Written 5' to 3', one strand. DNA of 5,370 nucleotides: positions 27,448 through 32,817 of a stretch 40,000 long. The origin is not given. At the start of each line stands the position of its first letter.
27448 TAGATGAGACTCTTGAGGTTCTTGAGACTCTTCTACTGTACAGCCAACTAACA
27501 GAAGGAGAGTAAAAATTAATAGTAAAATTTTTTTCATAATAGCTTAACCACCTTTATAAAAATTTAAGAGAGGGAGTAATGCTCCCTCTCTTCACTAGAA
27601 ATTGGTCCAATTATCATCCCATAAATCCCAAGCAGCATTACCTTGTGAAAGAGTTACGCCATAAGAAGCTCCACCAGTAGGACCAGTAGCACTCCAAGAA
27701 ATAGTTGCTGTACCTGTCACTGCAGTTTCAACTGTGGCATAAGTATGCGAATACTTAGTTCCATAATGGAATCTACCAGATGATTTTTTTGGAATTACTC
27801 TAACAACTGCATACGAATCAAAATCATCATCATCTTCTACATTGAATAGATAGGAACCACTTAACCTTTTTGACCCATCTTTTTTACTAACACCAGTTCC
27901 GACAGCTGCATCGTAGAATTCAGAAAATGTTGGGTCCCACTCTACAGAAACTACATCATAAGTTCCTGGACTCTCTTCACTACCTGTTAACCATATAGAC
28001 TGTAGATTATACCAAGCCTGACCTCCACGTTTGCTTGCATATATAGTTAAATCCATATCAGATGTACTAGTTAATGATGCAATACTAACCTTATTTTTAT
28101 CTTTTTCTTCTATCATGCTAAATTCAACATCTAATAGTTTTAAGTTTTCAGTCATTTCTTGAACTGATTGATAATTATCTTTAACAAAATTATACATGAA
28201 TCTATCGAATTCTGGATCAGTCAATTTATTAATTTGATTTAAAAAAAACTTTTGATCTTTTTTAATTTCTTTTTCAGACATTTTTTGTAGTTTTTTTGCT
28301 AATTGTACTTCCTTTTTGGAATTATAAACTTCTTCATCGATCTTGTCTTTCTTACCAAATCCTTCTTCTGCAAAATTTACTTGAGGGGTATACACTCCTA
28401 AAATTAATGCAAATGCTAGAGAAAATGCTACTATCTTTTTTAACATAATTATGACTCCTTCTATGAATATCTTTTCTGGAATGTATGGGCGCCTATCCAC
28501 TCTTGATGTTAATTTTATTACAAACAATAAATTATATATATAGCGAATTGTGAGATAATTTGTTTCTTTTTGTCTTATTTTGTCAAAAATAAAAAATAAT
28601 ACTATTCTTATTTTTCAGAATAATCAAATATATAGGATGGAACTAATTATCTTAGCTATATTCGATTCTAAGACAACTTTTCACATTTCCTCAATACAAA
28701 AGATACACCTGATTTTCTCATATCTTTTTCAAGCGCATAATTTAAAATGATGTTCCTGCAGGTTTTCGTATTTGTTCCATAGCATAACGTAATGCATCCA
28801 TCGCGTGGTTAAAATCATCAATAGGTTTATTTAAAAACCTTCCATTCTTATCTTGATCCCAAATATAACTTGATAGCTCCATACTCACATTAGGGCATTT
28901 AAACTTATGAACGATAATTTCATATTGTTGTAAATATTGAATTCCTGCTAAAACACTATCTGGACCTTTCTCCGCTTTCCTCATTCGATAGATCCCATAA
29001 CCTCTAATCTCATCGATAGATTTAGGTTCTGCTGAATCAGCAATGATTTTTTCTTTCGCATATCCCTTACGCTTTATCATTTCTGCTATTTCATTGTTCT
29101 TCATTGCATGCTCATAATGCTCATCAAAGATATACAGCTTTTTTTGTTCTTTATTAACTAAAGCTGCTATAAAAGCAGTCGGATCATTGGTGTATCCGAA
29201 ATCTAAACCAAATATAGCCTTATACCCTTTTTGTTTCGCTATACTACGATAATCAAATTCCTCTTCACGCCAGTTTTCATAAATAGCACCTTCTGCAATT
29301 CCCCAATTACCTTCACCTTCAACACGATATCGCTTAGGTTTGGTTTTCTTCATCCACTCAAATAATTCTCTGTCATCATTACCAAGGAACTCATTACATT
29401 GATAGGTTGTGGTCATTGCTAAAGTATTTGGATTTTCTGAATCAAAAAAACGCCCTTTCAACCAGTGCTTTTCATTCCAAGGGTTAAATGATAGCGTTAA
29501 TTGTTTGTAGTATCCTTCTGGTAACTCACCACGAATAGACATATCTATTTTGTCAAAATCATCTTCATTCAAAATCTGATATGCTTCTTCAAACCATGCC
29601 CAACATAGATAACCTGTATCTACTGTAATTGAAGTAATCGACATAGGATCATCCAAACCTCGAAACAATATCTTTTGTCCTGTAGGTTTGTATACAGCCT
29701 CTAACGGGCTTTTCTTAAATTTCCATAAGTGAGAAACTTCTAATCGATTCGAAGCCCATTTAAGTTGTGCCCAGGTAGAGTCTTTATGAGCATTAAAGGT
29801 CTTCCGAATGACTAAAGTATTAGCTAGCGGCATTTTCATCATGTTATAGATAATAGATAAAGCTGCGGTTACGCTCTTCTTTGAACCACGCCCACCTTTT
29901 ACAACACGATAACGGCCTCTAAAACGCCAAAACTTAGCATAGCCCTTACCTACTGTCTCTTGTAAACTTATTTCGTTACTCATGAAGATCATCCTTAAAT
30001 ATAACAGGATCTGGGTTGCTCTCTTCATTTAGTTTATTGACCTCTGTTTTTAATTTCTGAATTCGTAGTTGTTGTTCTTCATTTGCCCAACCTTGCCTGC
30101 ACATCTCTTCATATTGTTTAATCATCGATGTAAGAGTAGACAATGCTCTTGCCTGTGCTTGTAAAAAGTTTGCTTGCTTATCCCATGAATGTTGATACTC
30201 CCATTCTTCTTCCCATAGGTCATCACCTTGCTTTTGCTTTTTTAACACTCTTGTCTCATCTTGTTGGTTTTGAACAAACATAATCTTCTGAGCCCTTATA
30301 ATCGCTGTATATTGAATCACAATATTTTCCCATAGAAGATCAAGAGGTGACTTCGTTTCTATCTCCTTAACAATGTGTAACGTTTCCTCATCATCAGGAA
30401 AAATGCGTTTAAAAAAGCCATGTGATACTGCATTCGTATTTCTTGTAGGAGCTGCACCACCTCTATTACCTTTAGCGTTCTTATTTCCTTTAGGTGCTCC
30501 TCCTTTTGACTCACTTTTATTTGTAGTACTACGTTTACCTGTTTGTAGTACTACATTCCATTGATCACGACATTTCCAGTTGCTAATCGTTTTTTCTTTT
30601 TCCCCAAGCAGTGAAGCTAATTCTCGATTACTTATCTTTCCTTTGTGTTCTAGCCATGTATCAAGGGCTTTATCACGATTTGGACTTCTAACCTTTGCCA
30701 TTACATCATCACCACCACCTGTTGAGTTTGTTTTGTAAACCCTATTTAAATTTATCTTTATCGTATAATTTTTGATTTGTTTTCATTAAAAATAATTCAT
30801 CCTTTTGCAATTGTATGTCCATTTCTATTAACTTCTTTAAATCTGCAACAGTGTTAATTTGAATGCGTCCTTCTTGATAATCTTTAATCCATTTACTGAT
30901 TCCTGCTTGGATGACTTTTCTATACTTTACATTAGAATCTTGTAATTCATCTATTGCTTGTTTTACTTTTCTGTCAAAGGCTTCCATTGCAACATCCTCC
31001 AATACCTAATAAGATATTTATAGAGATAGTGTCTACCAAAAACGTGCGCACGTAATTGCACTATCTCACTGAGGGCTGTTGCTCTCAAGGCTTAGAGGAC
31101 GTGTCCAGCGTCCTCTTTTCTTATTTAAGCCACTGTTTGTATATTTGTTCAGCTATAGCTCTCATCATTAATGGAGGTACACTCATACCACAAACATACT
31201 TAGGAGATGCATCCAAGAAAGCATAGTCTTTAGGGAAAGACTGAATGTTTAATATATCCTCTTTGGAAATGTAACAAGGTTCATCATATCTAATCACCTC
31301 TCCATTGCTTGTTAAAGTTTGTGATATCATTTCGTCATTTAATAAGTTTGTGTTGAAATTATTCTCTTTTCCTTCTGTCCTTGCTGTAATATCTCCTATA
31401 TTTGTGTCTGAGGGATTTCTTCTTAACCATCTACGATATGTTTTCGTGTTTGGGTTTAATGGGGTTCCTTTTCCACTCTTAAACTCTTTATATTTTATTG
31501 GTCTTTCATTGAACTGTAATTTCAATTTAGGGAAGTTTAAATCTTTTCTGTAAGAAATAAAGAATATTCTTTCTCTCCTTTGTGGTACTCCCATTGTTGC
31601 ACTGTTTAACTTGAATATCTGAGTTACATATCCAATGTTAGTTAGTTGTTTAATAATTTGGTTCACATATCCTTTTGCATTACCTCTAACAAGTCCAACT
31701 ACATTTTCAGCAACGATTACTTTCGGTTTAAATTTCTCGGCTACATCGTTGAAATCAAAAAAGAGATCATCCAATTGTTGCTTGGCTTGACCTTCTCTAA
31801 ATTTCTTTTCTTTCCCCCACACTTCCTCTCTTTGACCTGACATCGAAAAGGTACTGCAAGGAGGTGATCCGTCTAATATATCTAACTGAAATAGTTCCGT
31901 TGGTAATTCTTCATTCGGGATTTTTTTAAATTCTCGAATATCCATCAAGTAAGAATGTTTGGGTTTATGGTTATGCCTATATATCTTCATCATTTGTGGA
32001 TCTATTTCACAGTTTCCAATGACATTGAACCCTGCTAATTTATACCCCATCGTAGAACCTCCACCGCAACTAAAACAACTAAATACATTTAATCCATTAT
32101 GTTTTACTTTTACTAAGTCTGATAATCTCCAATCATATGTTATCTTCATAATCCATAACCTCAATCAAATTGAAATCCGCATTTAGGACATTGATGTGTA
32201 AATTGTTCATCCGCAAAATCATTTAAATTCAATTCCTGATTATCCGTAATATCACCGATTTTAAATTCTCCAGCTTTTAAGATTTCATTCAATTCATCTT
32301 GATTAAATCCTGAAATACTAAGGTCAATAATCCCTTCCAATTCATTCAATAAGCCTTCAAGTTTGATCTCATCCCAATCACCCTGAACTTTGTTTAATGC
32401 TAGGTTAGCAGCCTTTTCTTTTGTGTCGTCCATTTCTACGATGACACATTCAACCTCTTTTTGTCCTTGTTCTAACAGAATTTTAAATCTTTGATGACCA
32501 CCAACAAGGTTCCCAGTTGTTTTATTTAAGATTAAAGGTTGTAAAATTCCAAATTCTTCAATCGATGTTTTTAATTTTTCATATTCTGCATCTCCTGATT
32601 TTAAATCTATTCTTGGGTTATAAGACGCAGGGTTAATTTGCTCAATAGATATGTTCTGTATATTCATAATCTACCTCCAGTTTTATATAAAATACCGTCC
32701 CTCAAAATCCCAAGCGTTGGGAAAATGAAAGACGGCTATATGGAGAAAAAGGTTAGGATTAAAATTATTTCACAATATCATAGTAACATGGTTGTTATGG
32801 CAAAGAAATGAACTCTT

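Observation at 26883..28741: Two-gene secreted-protein and lipoprotein cassette inserted between terminase and portal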

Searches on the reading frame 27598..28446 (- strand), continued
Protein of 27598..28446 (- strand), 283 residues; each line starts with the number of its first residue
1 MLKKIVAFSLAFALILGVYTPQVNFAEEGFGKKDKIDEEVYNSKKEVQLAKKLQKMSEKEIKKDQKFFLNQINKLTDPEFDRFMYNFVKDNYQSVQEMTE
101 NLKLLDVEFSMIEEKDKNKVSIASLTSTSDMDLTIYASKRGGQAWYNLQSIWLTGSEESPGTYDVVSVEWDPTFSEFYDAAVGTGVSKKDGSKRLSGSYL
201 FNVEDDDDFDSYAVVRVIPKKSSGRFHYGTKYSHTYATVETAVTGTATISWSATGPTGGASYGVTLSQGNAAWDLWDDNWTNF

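Call 68: find_encoding_contigs(protein=P0010, flank=6000, max_places=2)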
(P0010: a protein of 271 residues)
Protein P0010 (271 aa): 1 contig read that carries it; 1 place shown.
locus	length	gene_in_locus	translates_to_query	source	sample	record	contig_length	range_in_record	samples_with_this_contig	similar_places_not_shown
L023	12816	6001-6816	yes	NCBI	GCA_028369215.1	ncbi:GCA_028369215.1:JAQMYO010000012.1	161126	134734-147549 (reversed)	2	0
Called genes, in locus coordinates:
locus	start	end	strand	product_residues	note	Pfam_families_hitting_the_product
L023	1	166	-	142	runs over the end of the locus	-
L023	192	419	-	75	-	-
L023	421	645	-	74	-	-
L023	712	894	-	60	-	-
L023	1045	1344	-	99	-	PF10087:DUF2325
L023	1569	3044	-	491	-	PF00145:DNA_methylase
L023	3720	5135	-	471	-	PF01807:Zn_ribbon_DnaG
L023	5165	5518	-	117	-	-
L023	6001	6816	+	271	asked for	-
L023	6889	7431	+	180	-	-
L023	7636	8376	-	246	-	PF07833:Cu_amine_oxidN1 (weak)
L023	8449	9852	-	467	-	PF01807:Zn_ribbon_DnaG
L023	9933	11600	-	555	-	PF00270:DEAD, PF04851:ResIII, PF00271:Helicase_C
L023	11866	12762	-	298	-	-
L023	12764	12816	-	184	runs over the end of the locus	-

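Call 69: find_encoding_contigs(protein=P0007, flank=6000, max_places=2)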
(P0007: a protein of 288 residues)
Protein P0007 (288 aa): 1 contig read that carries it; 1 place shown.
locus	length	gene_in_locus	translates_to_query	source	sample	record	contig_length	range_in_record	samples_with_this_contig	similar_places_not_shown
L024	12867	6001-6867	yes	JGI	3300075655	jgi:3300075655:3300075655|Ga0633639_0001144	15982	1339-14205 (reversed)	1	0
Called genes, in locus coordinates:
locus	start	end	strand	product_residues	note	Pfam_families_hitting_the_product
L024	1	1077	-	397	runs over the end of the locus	PF07992:Pyr_redox_2 (faint), PF00890:FAD_binding_2 (faint), PF01494:FAD_binding_3 (weak), PF12831:FAD_oxidored (faint), PF13450:NAD_binding_8, PF01593:Amino_oxidase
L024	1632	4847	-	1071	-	PF07504:FTP (weak), PF02128:Peptidase_M36, PF13620:CarboxypepD_reg, PF00754:F5_F8_type_C (weak)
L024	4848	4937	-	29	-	-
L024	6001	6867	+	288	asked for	-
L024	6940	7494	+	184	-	-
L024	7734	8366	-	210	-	PF02525:Flavodoxin_2, PF03358:FMN_red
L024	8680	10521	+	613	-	PF26549:Tricorn_N, PF26550:Tricorn_2nd, PF02897:Peptidase_S9_N, PF01738:DLH, PF20434:BD-FAE, PF00326:Peptidase_S9, PF00561:Abhydrolase_1, PF12697:Abhydrolase_6, +6 more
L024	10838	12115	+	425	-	PF07690:MFS_1, PF13347:MFS_2, PF07690:MFS_1 (weak)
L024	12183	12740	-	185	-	PF14595:Thioredoxin_9, PF00085:Thioredoxin (weak)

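Call 82: search_dna_similar(query=L017:5881-6750:+, collection=phages, mode=protein, max_evalue=0.001)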
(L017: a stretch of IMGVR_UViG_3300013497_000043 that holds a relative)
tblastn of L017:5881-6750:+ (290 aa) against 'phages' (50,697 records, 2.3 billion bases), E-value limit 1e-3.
No match.

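Call 83: search_dna_similar(query=P0021, collection=phages, mode=protein, max_evalue=0.001)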
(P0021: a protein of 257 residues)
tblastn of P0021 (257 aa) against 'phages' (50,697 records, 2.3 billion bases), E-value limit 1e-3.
No match.

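Call 92: find_encoding_contigs(protein=P0151, flank=5000, max_places=2)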
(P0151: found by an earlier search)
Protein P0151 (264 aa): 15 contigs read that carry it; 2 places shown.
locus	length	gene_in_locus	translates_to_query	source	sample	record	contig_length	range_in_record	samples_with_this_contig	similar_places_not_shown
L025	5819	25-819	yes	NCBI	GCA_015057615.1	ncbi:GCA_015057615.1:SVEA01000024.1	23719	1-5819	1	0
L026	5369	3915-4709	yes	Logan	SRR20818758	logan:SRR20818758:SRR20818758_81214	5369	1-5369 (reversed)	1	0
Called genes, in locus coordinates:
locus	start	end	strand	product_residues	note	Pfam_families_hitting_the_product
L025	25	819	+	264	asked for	-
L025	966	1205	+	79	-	PF01527:HTH_Tnp_1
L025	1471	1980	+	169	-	-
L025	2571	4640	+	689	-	PF03193:RsgA_GTPase (faint), PF02463:SMC_N (faint), PF00004:AAA (faint), PF00005:ABC_tran, PF03205:MobB (faint), PF12848:ABC_tran_Xtn, PF00005:ABC_tran, PF16326:ABC_tran_CTD, +2 more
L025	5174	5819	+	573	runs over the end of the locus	PF14903:WG_beta_rep, PF11738:DUF3298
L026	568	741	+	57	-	-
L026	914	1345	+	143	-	-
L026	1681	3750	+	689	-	PF00082:Peptidase_S8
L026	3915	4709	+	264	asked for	-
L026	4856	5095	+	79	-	PF01527:HTH_Tnp_1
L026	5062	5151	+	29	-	-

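Call 93: find_encoding_contigs(protein=P0019, flank=5000, max_places=2)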
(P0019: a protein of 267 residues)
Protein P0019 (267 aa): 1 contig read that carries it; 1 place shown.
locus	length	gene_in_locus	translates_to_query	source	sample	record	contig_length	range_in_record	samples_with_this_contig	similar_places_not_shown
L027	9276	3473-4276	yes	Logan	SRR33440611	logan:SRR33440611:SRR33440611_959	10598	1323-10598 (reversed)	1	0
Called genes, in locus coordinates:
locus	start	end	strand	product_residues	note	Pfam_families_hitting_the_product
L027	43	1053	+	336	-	PF02016:Peptidase_S66, PF17676:Peptidase_S66C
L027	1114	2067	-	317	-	PF01381:HTH_3, PF12844:HTH_19 (weak), PF13560:HTH_31 (weak)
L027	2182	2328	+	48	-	-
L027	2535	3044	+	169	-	-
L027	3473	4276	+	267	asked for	-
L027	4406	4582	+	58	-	-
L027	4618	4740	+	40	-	PF00005:ABC_tran (weak)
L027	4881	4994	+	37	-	-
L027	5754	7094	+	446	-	PF01336:tRNA_anti-codon, PF00152:tRNA-synt_2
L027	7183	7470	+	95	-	PF02686:GatC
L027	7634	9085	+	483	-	PF01425:Amidase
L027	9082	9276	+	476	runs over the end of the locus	PF02934:GatB_N, PF02637:GatB_Yqey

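Call 94: find_encoding_contigs(protein=P0150, flank=5000, max_places=2)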
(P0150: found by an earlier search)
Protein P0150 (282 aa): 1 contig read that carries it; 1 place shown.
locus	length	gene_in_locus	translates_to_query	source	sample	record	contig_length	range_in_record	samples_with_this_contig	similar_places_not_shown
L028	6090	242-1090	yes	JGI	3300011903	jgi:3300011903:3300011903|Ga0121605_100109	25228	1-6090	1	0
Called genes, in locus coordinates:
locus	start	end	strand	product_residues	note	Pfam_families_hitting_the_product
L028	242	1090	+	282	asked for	-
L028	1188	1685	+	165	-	-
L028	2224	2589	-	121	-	PF01610:DDE_Tnp_ISL3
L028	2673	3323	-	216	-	PF01610:DDE_Tnp_ISL3, PF13384:HTH_23 (faint)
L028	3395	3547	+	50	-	-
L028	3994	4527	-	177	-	-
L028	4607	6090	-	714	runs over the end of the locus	PF02687:FtsX, PF07242:DUF1430 (weak)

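Call 100: search_dna_similar(query=L024:6991-7491:+, collection=plasmids, mode=protein, max_evalue=0.001)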
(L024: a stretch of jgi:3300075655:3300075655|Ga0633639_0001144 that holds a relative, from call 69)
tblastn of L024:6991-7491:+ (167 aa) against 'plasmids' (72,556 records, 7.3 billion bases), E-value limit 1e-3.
Records with a match: 2; places in all: 2; records where one place covers at least 80% of the query: 1.
Best place of each record, by identity: <60% 2.
By first word of the organism name: Geobacillus 1; Parageobacillus 1.
By predicted mobility (MOB-suite, as given by PLSDB): conjugative 1; non-mobilizable 1.
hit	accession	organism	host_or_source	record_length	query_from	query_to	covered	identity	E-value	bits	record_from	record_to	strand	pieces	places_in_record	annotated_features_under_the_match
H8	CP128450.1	Geobacillus stearothermophilus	whole genome,Dukgu Hot Spring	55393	16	159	86%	38.2%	1e-16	83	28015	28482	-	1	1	hypothetical protein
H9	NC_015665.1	Parageobacillus thermoglucosidasius C56-YS93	-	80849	27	159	80%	41.3%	2e-17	86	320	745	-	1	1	hypothetical protein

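Call 101: search_dna_similar(query=L028:1188-1682:+, collection=plasmids, mode=protein, max_evalue=0.001)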
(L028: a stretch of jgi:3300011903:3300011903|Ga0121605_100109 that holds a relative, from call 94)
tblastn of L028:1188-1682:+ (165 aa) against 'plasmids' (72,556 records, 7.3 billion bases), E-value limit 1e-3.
Records with a match: 1; places in all: 1; records where one place covers at least 80% of the query: 1.
Best place of each record, by identity: <60% 1.
By first word of the organism name: Priestia 1.
By predicted mobility (MOB-suite, as given by PLSDB): non-mobilizable 1.
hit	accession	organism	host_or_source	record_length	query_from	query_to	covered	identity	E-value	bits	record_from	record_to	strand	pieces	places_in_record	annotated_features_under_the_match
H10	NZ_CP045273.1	Priestia megaterium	pure culture,Paper surface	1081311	21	163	87%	31.6%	4e-13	73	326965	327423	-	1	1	none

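Call 105: search_protein_families(library=phrogs, alignment_id=A4, max_evalue=0.01)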
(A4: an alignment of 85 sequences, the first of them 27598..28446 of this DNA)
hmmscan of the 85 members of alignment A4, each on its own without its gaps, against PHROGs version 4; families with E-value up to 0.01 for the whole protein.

A. member 1, window:27598-28446:- (283 aa): 0 families

B. families by the number of members that match (of 85 scanned): 8 families
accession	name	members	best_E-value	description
phrog_14006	-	1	0.00013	-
phrog_13513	-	1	0.00053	-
phrog_11880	-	1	0.0026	-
phrog_37164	-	1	0.0036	-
phrog_22554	-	1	0.0062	-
phrog_14891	-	1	0.0067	-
phrog_4919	-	1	0.0094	-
phrog_2440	-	1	0.0097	transcriptional regulator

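Call 113: search_solved_structures(query=A7, max_evalue=10)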
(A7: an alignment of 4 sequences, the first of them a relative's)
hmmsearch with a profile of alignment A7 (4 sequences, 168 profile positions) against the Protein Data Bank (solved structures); distinct sequences matched with E-value up to 10: 2.
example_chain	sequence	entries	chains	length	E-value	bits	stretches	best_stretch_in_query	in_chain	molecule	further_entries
9ome_A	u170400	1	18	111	0.027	17.6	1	1-98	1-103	Lipoprotein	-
5dl8_B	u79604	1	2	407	0.14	15.2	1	39-69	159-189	Benzoate transport porin BenP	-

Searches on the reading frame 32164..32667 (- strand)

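Call 77: search_protein_families(library=pfam, proteins=[window:32164-32667:-], max_evalue=0.001)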
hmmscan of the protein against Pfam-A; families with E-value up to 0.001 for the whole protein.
window:32164-32667:- (168 aa): 1 family
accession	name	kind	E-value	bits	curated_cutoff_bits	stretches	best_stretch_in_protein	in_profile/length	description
PF02195.25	ParB_N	-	2.3e-11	44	26.3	1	2-89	2-90/95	ParB N-terminal domain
